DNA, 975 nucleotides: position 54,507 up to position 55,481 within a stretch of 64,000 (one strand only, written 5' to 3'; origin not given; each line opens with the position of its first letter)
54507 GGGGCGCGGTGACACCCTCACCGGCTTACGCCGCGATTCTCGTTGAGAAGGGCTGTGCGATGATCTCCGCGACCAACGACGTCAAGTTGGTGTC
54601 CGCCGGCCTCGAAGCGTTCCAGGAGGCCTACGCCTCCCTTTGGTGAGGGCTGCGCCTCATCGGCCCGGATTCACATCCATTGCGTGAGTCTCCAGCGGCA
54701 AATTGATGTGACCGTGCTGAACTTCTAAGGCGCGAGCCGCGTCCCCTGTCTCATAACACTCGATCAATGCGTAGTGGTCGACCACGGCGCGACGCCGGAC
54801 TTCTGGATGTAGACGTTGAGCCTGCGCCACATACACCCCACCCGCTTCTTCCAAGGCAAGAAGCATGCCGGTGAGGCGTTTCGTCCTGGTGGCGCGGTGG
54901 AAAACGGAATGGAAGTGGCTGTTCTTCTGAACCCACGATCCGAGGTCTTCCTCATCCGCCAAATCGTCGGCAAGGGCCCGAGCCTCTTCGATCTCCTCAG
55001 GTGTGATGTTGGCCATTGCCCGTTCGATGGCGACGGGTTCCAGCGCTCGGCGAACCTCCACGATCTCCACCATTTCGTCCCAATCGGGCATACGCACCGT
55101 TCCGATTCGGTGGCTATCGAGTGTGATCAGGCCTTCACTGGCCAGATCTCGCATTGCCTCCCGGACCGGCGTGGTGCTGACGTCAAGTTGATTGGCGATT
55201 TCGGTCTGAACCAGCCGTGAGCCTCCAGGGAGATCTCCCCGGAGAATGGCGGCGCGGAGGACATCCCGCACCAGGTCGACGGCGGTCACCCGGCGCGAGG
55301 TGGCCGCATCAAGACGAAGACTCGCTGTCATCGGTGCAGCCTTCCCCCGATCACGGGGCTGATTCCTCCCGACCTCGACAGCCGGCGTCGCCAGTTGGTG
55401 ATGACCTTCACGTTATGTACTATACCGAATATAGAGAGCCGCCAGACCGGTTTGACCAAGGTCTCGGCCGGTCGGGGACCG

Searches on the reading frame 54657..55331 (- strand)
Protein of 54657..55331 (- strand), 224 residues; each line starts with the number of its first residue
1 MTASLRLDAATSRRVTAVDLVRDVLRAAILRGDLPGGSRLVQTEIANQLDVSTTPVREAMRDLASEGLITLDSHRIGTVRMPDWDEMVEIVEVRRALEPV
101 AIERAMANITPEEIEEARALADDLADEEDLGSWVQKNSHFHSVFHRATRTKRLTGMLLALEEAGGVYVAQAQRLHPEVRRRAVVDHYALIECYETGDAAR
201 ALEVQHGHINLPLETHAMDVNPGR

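Call 10: search_protein_families(library=pfam, proteins=[window:54657-55331:-])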
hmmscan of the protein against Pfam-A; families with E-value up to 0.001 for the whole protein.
window:54657-55331:- (224 aa): 4 families
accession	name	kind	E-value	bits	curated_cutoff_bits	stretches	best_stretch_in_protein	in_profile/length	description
PF07729.17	FCD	-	7.9e-18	65.5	24.3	1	89-210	1-124/125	FCD domain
PF00392.27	GntR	-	1.3e-12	47.6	27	1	21-72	5-57/64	Bacterial regulatory proteins, gntR family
PF13412.12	HTH_24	-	6e-05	23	21.9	1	39-70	17-48/48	Winged helix-turn-helix DNA-binding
PF13545.12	HTH_Crp_2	-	0.0005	20.4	27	0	40-87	23-67/70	Crp-like helix-turn-helix domain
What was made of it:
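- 54657..55331 (-): GntR/FCD regulator 'c', with the same helix (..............). Its flanking gaps carry a different box family. Pfam (call 10).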

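Call 49: search_protein_families(library=ncbifam, proteins=[window:54657-55331:-], max_evalue=0.00001)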
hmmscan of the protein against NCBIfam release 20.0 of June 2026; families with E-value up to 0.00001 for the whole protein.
window:54657-55331:- (224 aa): 4 families
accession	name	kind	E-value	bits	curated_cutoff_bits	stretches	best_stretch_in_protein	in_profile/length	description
TIGR03338.1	phnR_burk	equivalog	1.2e-23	83.8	271.5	1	17-210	12-207/212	phosphonate utilization associated transcriptional regulator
NF008504.0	PRK11414.1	equivalog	2.6e-14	53.5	225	1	21-137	16-135/221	GntR family transcriptional regulator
NF008576.0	PRK11534.1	equivalog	1.2e-07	31.7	218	1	12-213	4-214/225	DNA-binding transcriptional regulator CsiR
NF007741.0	PRK10421.1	equivalog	5.1e-06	26.1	311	0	18-70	9-62/262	transcriptional regulator LldR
